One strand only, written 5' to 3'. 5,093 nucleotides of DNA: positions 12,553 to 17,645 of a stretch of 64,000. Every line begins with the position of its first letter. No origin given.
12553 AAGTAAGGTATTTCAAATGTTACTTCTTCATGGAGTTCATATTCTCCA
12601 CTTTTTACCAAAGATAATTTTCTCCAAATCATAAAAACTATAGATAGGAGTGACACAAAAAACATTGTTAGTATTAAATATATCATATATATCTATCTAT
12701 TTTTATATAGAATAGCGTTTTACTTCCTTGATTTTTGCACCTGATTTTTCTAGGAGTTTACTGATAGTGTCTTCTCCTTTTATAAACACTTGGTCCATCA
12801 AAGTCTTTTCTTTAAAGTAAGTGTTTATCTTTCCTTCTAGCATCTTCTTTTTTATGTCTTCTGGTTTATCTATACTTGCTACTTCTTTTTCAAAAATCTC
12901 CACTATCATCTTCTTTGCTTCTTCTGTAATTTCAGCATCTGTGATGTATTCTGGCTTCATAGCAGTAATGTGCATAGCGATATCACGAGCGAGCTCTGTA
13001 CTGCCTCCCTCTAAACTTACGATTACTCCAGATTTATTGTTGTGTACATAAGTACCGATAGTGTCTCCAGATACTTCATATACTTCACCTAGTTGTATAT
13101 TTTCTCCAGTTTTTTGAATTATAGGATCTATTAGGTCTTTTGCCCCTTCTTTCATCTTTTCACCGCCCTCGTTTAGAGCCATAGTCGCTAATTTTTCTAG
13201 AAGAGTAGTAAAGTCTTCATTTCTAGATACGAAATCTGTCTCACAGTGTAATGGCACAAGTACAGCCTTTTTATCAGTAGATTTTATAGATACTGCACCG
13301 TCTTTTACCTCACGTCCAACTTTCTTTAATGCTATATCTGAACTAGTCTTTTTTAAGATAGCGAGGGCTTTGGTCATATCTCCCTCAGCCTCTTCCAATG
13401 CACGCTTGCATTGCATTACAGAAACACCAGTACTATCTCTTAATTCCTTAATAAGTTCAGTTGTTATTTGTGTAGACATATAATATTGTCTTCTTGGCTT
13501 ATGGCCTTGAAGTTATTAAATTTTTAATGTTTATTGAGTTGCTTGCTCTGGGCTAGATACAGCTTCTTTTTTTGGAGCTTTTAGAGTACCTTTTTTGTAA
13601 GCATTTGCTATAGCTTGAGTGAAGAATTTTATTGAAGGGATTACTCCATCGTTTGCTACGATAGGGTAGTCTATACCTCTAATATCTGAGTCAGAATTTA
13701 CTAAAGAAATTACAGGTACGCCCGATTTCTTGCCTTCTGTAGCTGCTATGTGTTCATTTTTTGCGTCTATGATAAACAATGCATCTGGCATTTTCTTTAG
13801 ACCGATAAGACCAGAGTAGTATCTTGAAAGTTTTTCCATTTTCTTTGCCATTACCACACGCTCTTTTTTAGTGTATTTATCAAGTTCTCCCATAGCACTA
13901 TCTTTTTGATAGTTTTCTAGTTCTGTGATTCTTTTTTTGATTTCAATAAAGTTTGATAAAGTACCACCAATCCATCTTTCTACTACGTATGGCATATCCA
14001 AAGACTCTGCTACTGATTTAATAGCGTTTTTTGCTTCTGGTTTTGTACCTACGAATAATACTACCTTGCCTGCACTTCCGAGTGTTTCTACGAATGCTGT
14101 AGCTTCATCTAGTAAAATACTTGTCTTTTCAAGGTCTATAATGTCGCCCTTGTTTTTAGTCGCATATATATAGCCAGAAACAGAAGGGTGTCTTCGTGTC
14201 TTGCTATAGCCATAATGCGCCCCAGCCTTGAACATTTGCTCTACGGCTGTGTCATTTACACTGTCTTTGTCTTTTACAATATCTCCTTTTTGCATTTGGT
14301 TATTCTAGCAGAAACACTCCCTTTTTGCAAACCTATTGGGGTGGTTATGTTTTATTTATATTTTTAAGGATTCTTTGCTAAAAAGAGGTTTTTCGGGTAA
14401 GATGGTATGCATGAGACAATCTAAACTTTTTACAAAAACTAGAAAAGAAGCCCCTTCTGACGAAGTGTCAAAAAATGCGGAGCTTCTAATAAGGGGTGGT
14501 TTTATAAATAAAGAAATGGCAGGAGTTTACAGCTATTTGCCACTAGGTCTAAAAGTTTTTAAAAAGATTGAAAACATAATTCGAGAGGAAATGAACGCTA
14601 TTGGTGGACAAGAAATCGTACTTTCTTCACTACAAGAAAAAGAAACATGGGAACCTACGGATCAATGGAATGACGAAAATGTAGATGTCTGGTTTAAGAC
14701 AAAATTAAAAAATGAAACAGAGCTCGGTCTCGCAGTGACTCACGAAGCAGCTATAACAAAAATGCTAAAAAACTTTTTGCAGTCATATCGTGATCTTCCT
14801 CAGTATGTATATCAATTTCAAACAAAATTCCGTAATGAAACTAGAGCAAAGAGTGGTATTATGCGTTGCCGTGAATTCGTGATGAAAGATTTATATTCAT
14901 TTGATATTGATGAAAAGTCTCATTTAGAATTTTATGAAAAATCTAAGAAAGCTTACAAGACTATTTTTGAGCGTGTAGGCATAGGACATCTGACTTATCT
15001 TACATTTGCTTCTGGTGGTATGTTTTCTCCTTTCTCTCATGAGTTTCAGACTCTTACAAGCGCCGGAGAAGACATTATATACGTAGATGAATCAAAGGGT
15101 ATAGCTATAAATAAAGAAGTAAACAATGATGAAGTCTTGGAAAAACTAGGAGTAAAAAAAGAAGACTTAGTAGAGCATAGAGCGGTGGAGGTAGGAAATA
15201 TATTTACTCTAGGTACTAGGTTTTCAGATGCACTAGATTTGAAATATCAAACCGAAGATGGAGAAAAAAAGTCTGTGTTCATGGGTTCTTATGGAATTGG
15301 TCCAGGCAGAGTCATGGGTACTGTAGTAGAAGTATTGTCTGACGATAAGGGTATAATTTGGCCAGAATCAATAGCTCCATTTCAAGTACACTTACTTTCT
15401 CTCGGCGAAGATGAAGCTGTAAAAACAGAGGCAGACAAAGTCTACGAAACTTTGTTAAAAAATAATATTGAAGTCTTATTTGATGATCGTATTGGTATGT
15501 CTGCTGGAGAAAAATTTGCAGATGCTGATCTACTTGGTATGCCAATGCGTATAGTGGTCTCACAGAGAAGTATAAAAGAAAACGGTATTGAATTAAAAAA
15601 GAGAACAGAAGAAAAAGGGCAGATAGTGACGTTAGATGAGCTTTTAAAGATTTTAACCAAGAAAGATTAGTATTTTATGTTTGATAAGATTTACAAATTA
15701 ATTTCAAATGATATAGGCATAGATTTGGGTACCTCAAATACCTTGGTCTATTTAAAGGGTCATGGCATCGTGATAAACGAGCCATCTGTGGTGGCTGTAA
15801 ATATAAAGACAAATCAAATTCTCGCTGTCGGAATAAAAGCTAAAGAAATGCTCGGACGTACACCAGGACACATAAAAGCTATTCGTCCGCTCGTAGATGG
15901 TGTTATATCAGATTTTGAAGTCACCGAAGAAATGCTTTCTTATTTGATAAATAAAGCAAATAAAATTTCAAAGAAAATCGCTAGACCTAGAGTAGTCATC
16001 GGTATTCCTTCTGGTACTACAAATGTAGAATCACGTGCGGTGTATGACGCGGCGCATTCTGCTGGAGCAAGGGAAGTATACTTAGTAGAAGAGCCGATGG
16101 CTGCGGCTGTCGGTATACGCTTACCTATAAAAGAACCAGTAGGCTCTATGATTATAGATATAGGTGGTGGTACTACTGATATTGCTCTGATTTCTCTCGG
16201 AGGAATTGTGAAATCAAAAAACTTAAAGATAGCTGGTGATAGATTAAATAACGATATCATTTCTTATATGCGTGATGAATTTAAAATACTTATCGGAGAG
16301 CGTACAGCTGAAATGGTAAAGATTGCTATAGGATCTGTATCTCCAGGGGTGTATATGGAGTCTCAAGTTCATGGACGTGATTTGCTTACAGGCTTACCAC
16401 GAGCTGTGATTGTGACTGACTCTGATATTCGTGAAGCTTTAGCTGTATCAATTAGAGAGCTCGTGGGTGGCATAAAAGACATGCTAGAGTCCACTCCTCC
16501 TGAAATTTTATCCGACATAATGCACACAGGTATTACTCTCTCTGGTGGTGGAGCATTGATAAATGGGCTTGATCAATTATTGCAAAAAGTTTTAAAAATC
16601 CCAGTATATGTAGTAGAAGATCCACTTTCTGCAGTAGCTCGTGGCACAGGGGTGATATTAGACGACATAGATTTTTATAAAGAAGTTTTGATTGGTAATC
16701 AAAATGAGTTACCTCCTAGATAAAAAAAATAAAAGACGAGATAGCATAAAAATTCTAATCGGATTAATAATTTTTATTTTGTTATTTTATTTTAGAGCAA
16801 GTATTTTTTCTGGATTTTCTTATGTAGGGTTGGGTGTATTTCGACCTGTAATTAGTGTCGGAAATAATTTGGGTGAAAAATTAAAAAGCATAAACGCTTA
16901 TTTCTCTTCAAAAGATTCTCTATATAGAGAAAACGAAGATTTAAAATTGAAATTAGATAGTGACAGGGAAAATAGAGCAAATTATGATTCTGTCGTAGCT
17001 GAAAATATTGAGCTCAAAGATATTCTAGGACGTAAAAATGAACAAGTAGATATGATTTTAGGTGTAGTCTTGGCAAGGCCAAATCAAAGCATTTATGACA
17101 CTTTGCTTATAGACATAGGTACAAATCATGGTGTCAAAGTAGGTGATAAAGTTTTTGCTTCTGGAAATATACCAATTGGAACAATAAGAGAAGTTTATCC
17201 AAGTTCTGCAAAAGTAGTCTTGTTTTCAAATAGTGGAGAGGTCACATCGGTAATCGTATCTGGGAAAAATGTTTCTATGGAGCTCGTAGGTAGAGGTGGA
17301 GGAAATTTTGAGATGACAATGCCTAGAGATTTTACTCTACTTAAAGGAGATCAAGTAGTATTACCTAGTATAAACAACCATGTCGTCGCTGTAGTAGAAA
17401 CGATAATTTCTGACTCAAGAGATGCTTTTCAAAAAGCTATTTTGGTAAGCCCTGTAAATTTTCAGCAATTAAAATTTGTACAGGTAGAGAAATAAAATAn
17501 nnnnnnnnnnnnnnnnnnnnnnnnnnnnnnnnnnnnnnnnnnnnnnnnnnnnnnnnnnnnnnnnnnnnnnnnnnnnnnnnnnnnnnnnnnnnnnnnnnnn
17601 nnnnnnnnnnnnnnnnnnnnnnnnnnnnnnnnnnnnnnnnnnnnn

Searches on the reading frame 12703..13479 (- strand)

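Call 58: search_protein_families(library=pfam, proteins=[window:12703-13479:-], max_evalue=0.00001)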
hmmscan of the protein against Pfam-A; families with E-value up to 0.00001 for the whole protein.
window:12703-13479:- (258 aa): 1 family
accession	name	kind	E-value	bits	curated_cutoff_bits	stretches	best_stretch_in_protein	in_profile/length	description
PF00889.24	EF_TS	-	1.8e-46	158.8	27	1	72-257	1-201/204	Elongation factor TS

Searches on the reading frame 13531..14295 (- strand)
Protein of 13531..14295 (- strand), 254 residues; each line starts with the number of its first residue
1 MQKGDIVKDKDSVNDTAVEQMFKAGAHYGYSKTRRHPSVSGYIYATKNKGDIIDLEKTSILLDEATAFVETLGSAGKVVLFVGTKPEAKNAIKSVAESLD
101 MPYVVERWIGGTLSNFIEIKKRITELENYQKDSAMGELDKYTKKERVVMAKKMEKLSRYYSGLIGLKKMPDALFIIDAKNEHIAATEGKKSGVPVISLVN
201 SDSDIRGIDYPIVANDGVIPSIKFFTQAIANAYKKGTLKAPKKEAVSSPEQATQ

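Call 58: search_protein_families(library=pfam, proteins=[window:13531-14295:-], max_evalue=0.00001)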
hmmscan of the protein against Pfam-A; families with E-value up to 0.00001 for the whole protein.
window:13531-14295:- (254 aa): 1 family
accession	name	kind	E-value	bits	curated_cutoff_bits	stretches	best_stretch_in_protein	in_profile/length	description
PF00318.25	Ribosomal_S2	-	4e-65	219.5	26.1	1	21-236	1-216/216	Ribosomal protein S2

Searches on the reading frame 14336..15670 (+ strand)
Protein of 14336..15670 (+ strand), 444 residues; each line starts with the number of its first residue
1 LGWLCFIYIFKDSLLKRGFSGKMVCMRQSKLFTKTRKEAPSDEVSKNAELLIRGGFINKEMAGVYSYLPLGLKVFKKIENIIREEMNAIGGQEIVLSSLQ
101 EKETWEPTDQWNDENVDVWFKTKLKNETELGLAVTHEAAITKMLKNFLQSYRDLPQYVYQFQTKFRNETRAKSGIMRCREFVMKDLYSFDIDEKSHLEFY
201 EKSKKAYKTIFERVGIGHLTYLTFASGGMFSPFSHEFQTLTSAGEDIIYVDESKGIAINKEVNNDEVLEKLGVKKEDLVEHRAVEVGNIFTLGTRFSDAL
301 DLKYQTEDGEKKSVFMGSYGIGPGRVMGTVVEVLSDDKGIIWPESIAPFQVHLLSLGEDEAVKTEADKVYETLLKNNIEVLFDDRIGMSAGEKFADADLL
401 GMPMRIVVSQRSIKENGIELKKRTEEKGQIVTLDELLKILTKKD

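Call 59: search_protein_families(library=pfam, proteins=[window:14336-15670:+], max_evalue=0.00001)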
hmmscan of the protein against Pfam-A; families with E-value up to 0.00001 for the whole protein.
window:14336-15670:+ (444 aa): 2 families
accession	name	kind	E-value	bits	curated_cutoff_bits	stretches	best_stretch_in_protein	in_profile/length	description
PF00587.30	tRNA-synt_2b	-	2.7e-30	106.2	29.3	1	120-332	1-177/179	tRNA synthetase class II core domain (G, H, P, S and T)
PF03129.25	HGTP_anticodon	-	9.1e-17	61.4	21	1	350-442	1-93/94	Anticodon binding domain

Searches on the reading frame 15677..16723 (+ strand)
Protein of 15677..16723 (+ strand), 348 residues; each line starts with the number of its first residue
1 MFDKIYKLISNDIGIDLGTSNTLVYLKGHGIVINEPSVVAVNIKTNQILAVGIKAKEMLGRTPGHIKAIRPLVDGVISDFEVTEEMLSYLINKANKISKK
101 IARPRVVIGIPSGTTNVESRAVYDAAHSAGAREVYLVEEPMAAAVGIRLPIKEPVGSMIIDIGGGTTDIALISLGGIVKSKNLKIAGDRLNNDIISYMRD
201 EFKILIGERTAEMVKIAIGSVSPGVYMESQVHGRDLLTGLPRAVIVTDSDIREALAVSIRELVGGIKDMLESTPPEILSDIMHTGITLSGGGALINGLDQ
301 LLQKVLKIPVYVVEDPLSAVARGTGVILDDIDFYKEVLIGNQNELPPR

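Call 59: search_protein_families(library=pfam, proteins=[window:15677-16723:+], max_evalue=0.00001)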
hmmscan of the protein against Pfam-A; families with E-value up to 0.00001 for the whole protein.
window:15677-16723:+ (348 aa): 4 families
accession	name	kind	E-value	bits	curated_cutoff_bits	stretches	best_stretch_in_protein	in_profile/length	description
PF06723.19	MreB_Mbl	-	4.6e-131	436.9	27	1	10-333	1-324/327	MreB/Mbl protein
PF14450.12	FtsA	-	3.5e-11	44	31.8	1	159-315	2-112/127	Cell division protein FtsA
PF00012.26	HSP70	-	1.1e-10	40.8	20.6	1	81-204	112-240/599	Hsp70 protein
PF00022.25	Actin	-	5e-07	29.1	27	0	36-201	31-190/410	Actin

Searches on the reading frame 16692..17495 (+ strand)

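Call 59: search_protein_families(library=pfam, proteins=[window:16692-17495:+], max_evalue=0.00001)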
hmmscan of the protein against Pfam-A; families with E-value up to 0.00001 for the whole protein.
window:16692-17495:+ (267 aa): 1 family
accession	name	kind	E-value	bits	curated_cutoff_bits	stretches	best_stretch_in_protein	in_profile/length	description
PF04085.20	MreC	-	4.9e-15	56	28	1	126-265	1-145/147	Rod shape-determining protein MreC, barrel core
